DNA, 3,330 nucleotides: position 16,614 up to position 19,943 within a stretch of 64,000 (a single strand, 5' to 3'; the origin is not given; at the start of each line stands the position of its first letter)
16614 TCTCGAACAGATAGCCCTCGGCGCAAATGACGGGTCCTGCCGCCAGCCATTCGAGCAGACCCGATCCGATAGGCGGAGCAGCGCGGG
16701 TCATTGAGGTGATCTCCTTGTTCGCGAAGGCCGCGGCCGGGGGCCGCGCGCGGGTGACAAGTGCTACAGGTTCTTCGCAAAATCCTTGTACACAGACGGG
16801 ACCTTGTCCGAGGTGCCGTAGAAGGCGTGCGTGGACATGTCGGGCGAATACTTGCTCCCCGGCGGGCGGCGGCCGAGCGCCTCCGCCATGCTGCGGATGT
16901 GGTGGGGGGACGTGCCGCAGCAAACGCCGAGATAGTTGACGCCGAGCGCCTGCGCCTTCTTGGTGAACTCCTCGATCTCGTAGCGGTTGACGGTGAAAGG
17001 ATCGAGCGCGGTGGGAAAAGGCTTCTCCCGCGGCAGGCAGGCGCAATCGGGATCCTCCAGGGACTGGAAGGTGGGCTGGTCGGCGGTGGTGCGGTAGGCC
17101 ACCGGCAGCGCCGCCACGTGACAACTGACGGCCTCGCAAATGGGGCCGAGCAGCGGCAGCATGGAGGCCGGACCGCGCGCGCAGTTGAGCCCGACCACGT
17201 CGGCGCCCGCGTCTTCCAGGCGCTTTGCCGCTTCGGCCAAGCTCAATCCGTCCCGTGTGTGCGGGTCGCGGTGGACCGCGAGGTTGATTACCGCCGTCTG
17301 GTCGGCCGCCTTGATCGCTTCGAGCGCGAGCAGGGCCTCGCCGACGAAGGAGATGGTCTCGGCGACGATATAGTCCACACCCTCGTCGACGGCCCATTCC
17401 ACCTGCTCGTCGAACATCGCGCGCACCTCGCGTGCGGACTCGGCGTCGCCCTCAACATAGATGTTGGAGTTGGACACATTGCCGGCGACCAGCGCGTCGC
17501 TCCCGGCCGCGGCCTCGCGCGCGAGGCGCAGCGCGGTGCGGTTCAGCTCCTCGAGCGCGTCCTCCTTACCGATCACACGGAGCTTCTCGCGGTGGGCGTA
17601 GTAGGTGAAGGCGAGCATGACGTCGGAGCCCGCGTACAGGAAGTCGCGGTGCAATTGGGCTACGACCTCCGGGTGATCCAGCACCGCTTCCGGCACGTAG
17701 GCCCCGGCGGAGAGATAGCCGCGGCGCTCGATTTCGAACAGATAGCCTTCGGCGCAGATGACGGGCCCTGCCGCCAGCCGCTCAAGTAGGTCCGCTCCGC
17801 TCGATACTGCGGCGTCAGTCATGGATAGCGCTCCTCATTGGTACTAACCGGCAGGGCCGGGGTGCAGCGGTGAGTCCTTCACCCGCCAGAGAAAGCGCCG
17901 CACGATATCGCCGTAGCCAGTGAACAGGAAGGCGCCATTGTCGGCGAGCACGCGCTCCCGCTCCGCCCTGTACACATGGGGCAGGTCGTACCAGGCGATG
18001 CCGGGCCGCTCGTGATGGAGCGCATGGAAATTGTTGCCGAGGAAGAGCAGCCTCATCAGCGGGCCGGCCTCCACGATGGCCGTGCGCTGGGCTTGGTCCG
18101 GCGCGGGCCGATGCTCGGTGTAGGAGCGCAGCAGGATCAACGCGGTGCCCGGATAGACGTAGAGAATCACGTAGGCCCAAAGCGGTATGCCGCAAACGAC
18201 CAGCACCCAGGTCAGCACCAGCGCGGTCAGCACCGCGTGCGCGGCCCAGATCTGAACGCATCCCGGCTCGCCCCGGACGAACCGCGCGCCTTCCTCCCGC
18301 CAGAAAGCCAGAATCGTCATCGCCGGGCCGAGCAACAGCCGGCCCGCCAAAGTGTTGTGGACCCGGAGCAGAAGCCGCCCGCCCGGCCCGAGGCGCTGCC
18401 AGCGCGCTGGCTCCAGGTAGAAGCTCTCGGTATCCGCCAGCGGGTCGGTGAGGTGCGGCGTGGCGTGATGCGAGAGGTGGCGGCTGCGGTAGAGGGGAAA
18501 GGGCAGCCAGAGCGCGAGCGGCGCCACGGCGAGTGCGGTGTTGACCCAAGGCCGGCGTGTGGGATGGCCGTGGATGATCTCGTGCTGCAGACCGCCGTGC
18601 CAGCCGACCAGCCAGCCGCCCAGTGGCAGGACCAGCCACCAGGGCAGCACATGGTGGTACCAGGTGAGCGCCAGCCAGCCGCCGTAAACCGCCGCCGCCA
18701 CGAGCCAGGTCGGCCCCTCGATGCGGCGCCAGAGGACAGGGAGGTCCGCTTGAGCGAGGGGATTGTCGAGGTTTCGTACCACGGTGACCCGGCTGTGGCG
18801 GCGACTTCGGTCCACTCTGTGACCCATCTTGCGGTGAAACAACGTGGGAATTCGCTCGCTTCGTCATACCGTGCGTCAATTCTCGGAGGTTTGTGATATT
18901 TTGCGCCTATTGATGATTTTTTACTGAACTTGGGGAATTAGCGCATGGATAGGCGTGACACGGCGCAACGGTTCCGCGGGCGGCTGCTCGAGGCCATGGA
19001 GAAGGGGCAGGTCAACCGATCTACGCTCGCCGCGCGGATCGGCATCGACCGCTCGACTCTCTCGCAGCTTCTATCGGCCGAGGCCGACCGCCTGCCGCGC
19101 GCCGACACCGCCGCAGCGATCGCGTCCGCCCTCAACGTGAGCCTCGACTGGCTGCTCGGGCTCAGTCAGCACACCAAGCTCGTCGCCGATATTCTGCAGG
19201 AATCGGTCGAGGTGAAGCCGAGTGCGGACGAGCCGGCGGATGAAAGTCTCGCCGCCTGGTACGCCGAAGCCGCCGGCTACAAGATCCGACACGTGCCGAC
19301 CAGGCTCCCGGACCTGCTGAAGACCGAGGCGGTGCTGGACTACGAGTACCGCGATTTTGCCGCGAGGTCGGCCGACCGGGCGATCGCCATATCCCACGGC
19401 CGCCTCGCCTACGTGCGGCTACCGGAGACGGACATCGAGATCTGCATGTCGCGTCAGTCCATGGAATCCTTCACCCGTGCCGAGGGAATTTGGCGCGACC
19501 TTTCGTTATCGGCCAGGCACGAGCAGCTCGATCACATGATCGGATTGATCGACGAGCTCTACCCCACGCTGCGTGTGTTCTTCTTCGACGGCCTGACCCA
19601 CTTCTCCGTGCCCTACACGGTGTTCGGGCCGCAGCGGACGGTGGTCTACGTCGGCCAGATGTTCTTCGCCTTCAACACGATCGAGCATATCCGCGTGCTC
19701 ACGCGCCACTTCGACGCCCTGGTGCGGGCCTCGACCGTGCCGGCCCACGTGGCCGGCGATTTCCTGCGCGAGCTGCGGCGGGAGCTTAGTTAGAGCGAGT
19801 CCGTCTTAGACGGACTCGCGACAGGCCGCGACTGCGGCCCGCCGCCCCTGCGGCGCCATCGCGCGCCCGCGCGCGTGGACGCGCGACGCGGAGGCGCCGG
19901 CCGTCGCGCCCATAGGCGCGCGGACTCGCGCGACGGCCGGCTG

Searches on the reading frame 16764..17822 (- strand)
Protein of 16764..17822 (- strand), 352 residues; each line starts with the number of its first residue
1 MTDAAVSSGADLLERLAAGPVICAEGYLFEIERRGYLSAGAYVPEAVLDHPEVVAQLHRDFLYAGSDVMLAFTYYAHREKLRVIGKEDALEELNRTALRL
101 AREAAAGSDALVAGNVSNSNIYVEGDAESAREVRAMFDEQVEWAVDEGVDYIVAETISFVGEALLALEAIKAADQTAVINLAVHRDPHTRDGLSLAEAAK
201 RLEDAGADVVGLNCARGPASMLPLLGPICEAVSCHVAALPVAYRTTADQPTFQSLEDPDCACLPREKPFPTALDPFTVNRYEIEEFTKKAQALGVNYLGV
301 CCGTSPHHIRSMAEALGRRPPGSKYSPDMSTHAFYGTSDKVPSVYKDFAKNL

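Call 76: search_protein_families(library=pfam, proteins=[window:16764-17822:-], max_evalue=0.001)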
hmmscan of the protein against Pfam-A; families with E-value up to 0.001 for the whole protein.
window:16764-17822:- (352 aa): 1 family
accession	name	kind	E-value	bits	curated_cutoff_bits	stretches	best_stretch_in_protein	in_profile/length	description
PF02574.22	S-methyl_trans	-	1.1e-45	157.1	22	1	45-316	24-283/283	Homocysteine S-methyltransferase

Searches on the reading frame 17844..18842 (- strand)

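Call 76: search_protein_families(library=pfam, proteins=[window:17844-18842:-], max_evalue=0.001)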
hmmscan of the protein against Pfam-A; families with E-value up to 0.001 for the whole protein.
window:17844-18842:- (332 aa): 1 family
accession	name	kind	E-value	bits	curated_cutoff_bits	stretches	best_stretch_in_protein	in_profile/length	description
PF00487.30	FA_desaturase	-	2.6e-31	109.8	29.7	1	66-304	4-247/253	Fatty acid desaturase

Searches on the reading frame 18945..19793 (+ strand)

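Call 76: search_protein_families(library=pfam, proteins=[window:18945-19793:+], max_evalue=0.001)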
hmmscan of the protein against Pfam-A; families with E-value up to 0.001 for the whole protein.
window:18945-19793:+ (282 aa): 4 families
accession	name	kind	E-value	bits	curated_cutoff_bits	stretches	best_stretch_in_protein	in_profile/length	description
PF01381.28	HTH_3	-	1.4e-09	38.3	23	1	17-70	4-55/55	Helix-turn-helix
PF13443.12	HTH_26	-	1.8e-06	28.5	22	1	13-68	1-55/63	Cro/C1-type HTH DNA-binding domain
PF07022.19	Phage_CI_repr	-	8.4e-06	26.5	22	1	24-72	14-59/65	Bacteriophage CI repressor helix-turn-helix domain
PF12844.13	HTH_19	-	0.00035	20.8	30.2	0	13-71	3-59/64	Helix-turn-helix domain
